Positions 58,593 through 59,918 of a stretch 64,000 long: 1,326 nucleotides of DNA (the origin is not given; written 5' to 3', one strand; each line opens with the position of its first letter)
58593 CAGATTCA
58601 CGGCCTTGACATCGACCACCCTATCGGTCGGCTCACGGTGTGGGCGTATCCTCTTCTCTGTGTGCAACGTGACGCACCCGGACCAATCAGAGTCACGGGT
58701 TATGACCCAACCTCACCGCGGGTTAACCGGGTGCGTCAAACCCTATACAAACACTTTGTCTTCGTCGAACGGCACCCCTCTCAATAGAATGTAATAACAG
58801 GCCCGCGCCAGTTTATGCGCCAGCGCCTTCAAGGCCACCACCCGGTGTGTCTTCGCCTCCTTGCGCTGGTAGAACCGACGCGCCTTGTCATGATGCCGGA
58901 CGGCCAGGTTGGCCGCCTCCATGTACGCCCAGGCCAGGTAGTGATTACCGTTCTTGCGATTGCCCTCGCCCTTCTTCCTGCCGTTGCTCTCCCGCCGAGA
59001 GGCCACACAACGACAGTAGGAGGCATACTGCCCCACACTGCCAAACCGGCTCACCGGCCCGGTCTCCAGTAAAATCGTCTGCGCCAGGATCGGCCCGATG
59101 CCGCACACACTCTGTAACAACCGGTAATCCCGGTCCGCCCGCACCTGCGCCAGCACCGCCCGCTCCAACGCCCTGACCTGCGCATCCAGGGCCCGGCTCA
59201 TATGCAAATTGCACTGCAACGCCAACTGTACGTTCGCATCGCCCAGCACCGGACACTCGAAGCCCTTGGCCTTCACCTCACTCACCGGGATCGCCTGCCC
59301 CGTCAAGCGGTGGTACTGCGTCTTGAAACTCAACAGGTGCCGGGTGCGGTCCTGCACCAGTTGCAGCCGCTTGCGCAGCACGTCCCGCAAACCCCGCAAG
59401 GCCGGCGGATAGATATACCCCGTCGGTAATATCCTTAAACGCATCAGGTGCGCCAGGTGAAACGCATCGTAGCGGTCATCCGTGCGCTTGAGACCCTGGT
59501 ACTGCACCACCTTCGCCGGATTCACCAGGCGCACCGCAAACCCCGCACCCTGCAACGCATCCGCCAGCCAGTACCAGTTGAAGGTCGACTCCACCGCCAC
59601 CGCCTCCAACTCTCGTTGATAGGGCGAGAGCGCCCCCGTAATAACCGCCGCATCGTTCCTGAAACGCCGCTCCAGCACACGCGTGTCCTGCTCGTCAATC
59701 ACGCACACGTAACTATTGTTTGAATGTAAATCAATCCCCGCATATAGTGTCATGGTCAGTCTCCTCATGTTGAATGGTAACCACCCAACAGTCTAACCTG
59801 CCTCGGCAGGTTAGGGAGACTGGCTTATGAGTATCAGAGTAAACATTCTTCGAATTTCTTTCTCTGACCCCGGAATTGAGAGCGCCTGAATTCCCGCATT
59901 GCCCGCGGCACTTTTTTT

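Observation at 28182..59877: Abundant family of REP-like palindromic repeats (core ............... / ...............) in three structural variants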

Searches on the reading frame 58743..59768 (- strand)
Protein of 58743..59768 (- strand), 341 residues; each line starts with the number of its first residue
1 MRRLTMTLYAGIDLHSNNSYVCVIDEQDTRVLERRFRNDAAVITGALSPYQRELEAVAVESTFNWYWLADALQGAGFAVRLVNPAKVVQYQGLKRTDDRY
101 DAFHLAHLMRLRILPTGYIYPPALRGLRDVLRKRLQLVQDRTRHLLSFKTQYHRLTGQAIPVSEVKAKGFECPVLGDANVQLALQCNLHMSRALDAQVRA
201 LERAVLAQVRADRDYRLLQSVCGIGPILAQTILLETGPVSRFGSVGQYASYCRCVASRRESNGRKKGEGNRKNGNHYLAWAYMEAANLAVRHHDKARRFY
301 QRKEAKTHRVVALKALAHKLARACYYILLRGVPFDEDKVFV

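Call 22: search_protein_families(library=pfam, proteins=[window:58743-59768:-])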
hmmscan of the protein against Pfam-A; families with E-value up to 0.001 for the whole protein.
window:58743-59768:- (341 aa): 2 families
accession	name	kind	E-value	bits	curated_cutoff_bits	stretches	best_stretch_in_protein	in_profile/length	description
PF01548.23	DEDD_Tnp_IS110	-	3.2e-18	66.4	29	1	10-144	1-142/155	Transposase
PF02371.22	Transposase_20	-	1.5e-15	57.7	21.3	1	216-301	2-87/87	Transposase IS116/IS110/IS902 family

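Call 72: find_homologous_proteins(query=window:58743-59768:-, max_evalue=1e-40)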
Query window:58743-59768:- (341 aa): 7918 proteins with E <= 1e-40 among 8000 candidates; the best 120 are listed.
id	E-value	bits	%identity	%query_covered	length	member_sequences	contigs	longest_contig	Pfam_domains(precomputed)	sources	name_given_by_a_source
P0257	1.5e-219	746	99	99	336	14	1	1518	PF01548.24,PF02371.23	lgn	-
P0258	3.9e-201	685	91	99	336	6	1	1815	PF01548.24,PF02371.23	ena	-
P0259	4.4e-199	678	90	99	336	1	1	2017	PF01548.24,PF02371.23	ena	-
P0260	5.1e-199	678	90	99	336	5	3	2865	PF01548.24,PF02371.23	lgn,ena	-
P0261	2.8e-198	676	90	99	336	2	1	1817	PF01548.24,PF02371.23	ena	-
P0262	4.6e-196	668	88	99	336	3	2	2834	PF01548.24,PF02371.23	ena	-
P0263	1.8e-195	666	87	99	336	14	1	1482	PF01548.24,PF02371.23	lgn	-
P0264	8.5e-195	664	87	99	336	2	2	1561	PF01548.24,PF02371.23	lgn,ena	-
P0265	1.5e-188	644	86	99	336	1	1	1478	PF01548.24,PF02371.23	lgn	-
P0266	2.9e-188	643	85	99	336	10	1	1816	PF01548.24,PF02371.23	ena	-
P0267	6.8e-186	635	85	99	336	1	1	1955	PF01548.24,PF02371.23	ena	-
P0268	6.8e-169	579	76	99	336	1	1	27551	PF01548.24,PF02371.23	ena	-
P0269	1.0e-155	536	67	98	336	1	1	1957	PF01548.24,PF02371.23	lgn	-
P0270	3.6e-154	531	68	98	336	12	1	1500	PF01548.24,PF02371.23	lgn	-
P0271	2.1e-151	522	66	99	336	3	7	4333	PF01548.24,PF02371.23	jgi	-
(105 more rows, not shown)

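Call 73: find_encoding_contigs(protein=P0260, flank=1200, max_places=4)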
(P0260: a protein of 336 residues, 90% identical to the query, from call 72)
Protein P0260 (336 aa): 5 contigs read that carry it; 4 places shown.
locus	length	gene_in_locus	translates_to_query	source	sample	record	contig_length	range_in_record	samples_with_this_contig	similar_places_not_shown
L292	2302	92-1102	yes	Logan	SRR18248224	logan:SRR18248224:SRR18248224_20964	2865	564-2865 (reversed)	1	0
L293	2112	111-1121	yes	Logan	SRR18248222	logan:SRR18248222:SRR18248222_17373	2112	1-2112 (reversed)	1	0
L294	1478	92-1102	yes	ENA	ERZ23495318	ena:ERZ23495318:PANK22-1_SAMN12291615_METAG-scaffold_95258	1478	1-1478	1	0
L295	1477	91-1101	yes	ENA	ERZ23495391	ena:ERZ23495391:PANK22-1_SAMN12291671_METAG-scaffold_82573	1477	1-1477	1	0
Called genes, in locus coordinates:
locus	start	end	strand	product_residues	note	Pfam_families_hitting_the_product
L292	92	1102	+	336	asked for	PF01548:DEDD_Tnp_IS110, PF02371:Transposase_20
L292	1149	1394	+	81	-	-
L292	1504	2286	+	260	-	PF10108:DNA_pol_B_exo2, PF13482:RNase_H_2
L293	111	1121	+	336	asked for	PF01548:DEDD_Tnp_IS110, PF02371:Transposase_20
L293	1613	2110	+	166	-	?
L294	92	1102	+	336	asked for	PF01548:DEDD_Tnp_IS110, PF02371:Transposase_20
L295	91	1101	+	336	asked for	PF01548:DEDD_Tnp_IS110, PF02371:Transposase_20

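Call 74: find_encoding_contigs(protein=P0268, flank=1200, max_places=3)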
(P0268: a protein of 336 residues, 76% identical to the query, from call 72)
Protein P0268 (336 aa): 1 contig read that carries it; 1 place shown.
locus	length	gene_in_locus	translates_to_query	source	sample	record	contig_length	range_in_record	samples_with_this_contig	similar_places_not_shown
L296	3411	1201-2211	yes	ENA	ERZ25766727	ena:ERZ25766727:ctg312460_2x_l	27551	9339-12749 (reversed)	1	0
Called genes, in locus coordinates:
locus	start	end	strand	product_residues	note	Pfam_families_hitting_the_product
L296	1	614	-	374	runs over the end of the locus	PF01381:HTH_3, PF12844:HTH_19 (faint), PF06114:Peptidase_M78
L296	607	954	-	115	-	PF05015:HigB-like_toxin (weak)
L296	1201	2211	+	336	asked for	PF01548:DEDD_Tnp_IS110, PF02371:Transposase_20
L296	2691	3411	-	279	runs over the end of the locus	-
